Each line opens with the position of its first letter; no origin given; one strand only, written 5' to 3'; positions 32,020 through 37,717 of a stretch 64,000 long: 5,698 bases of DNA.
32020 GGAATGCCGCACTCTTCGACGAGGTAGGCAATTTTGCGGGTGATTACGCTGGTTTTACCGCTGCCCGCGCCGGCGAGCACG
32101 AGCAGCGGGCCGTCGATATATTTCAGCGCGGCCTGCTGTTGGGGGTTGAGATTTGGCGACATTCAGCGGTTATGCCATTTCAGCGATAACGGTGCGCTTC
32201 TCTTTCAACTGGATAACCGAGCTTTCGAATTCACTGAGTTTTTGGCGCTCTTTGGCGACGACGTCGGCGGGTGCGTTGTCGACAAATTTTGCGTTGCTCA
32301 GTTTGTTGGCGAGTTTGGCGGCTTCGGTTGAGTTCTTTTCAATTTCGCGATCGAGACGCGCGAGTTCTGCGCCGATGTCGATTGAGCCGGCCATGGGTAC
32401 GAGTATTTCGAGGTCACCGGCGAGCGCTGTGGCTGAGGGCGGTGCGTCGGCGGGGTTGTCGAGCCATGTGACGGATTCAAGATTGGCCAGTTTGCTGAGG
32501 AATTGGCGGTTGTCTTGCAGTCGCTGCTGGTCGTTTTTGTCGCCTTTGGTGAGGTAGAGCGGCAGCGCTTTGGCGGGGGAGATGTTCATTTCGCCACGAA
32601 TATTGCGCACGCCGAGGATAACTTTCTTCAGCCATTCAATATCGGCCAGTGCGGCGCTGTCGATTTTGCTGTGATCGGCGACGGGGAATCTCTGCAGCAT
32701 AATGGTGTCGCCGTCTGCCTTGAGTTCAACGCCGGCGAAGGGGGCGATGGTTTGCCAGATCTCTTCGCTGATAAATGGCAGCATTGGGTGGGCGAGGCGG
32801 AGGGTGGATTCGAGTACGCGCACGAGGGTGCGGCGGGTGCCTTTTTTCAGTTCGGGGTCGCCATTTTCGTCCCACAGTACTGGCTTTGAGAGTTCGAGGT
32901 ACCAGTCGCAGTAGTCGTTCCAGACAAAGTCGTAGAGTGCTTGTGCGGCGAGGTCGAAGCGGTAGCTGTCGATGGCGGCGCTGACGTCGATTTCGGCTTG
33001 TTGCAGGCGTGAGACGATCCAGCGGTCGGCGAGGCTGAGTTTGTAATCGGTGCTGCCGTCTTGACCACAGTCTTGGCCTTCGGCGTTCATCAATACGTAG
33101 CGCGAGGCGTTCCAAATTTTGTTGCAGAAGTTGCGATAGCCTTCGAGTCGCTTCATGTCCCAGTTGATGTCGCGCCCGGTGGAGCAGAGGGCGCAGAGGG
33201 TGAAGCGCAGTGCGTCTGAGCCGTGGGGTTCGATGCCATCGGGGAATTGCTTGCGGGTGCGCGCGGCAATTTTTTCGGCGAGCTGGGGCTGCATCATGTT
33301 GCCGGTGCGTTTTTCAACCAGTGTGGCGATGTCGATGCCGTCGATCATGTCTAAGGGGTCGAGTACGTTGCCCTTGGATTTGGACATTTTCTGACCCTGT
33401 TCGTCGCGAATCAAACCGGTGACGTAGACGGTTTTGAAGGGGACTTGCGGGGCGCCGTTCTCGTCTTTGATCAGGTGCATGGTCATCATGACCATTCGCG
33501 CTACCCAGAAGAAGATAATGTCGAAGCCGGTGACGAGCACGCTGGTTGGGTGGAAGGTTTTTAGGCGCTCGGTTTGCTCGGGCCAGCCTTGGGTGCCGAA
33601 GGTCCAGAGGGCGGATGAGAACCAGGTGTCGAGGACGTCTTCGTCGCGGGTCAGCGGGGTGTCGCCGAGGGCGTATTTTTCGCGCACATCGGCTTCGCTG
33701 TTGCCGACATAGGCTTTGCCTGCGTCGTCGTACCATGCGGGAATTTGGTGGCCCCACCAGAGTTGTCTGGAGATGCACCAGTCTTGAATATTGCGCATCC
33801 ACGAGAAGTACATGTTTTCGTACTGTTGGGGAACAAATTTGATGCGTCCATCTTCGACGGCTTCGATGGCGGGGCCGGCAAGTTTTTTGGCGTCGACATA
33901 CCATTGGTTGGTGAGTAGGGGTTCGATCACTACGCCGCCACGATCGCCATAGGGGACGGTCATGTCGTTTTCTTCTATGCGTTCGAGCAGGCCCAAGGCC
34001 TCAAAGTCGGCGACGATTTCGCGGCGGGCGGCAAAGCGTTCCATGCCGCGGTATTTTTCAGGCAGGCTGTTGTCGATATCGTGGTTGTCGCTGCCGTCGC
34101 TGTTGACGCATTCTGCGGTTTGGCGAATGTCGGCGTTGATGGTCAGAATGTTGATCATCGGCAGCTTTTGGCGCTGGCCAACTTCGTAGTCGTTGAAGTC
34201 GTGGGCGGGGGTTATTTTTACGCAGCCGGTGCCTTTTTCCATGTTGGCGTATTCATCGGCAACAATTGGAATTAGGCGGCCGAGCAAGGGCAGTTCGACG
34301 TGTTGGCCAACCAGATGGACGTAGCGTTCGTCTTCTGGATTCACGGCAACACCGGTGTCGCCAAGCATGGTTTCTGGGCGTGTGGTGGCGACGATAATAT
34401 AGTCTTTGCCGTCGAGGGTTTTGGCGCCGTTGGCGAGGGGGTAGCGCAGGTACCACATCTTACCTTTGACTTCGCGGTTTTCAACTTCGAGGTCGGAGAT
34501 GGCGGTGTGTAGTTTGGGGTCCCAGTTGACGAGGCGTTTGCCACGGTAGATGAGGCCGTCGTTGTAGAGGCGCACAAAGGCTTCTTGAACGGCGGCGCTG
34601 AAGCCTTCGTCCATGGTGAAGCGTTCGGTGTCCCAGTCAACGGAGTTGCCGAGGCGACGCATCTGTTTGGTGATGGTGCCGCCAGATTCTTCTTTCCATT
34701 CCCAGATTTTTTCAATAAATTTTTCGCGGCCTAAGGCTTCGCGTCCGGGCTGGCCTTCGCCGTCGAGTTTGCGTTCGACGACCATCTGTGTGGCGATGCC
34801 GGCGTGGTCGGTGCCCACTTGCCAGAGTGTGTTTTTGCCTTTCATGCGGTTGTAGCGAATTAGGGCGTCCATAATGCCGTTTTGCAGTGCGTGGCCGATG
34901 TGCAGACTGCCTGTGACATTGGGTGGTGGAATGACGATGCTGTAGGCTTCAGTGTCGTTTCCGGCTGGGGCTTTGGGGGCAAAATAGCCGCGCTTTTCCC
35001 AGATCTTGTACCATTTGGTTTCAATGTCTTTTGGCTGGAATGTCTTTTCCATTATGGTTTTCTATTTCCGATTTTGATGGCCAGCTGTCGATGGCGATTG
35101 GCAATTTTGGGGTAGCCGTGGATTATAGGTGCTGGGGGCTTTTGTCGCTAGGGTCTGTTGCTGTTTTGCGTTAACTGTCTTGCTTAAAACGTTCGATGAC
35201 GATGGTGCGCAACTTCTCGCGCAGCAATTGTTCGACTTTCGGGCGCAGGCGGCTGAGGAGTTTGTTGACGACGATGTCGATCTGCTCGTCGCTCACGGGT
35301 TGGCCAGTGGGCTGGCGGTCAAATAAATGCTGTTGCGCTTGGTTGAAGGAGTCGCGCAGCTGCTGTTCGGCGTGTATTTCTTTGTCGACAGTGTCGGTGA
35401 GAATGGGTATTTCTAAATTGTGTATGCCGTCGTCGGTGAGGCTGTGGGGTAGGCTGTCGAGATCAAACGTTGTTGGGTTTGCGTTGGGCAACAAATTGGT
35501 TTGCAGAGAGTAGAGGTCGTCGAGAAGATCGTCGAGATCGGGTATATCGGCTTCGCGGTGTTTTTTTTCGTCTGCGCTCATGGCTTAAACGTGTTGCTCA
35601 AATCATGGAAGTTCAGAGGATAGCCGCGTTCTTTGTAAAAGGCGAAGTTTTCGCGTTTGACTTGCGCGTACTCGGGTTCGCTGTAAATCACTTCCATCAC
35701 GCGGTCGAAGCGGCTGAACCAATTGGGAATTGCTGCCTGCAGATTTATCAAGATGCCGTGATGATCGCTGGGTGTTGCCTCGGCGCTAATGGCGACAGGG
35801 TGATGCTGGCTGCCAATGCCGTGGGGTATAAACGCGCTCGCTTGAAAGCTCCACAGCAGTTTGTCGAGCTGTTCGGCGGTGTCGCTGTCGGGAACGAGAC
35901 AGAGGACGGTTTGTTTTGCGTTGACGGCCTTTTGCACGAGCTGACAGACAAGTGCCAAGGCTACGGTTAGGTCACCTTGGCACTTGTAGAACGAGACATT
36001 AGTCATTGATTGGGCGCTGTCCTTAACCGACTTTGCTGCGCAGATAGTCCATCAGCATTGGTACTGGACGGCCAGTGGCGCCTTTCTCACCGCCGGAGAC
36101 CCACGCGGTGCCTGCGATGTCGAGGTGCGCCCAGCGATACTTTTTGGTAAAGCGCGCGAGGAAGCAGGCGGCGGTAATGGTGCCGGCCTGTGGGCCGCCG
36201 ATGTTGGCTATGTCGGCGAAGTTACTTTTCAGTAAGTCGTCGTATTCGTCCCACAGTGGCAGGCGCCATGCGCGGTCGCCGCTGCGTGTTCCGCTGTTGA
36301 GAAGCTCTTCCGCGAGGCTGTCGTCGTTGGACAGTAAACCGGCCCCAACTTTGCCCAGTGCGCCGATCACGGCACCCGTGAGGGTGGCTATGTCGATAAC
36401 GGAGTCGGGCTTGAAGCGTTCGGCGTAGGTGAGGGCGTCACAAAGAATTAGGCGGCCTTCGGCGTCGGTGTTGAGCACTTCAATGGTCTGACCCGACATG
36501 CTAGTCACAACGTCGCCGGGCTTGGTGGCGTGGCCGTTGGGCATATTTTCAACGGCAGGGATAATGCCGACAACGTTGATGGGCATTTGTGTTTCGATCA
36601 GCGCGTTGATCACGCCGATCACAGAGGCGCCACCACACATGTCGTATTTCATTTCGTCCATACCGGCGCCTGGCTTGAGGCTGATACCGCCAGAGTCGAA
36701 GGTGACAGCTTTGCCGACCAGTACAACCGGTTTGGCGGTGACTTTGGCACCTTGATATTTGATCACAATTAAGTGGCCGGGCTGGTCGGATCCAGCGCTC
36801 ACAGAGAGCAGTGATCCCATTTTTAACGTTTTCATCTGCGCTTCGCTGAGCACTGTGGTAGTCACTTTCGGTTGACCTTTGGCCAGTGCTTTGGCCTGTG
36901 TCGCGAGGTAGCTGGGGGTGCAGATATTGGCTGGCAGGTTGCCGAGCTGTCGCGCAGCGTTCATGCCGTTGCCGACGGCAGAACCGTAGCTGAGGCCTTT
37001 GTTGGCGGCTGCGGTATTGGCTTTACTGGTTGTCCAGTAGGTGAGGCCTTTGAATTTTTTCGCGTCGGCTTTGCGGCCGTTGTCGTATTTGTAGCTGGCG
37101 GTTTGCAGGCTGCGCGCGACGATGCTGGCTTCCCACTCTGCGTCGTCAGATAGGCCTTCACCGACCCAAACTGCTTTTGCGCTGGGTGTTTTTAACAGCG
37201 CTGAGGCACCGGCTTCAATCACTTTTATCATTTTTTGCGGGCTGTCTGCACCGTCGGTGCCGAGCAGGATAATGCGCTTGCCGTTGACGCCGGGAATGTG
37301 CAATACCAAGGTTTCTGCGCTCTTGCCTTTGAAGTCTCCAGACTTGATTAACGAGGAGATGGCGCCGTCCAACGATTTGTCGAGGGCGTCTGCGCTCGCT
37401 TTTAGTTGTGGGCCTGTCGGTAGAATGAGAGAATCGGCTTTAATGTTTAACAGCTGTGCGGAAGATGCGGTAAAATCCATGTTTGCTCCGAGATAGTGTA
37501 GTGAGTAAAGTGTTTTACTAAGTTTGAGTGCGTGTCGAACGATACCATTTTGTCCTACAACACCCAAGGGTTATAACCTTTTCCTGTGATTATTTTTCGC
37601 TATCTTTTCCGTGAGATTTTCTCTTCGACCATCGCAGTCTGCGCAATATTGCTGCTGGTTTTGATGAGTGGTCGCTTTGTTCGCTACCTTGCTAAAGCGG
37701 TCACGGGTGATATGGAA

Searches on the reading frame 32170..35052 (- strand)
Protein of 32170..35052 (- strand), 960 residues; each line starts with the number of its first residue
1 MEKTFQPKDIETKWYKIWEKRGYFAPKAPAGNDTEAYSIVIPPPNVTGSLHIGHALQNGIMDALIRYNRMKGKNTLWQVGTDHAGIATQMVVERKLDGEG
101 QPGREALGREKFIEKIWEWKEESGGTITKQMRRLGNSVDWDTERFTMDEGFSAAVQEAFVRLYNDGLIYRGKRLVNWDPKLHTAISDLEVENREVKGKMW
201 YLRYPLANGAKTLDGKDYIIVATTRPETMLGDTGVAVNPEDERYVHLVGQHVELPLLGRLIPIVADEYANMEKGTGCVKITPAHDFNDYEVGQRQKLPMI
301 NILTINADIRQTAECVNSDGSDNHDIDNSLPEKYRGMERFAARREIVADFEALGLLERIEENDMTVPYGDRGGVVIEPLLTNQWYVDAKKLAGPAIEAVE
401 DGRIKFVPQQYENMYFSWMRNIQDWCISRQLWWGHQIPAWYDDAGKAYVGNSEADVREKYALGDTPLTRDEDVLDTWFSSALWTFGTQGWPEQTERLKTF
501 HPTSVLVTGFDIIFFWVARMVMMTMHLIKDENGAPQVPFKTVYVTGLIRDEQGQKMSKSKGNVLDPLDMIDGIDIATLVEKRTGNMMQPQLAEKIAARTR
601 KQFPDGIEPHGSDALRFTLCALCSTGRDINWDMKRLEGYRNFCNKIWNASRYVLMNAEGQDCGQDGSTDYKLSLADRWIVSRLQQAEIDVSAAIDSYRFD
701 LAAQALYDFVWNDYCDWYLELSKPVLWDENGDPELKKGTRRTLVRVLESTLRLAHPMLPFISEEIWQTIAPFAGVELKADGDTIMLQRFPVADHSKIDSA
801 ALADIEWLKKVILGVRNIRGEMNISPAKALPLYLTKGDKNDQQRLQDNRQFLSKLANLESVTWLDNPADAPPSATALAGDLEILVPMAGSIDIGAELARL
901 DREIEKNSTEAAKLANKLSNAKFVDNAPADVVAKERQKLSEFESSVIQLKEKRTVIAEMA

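Call 16: search_protein_families(library=pfam, proteins=[window:32170-35052:-])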
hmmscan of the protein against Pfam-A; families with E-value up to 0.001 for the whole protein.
window:32170-35052:- (960 aa): 5 families
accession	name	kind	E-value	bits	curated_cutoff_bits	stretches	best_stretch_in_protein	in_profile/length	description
PF00133.28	tRNA-synt_1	-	5.7e-154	513.3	22.7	1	13-632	1-414/414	tRNA synthetases class I (I, L, M and V)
PF08264.19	Anticodon_1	-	6.2e-42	143.4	25.1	1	676-832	1-146/148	Anticodon-binding domain of tRNA ligase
PF09334.17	tRNA-synt_1g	-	3.2e-16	59.5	20.1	1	44-94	8-58/391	tRNA synthetases class I (M)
PF10458.14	Val_tRNA-synt_C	-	3.8e-14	53.1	25.9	1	892-954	1-63/66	Valyl tRNA synthetase tRNA binding arm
PF13603.12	tRNA-synt_1_2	-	8.1e-09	35.7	25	1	249-347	86-181/185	Leucyl-tRNA synthetase, editing domain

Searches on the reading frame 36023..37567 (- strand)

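Call 16: search_protein_families(library=pfam, proteins=[window:36023-37567:-])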
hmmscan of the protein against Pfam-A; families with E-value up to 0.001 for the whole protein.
window:36023-37567:- (514 aa): 2 families
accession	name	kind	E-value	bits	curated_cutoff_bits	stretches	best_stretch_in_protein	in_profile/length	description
PF00883.26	Peptidase_M17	-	1e-124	416.3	25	1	203-505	1-309/310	Cytosol aminopeptidase family, catalytic domain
PF02789.23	Peptidase_M17_N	-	1.1e-16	61.3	23.4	1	52-164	7-125/129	Cytosol aminopeptidase family, N-terminal domain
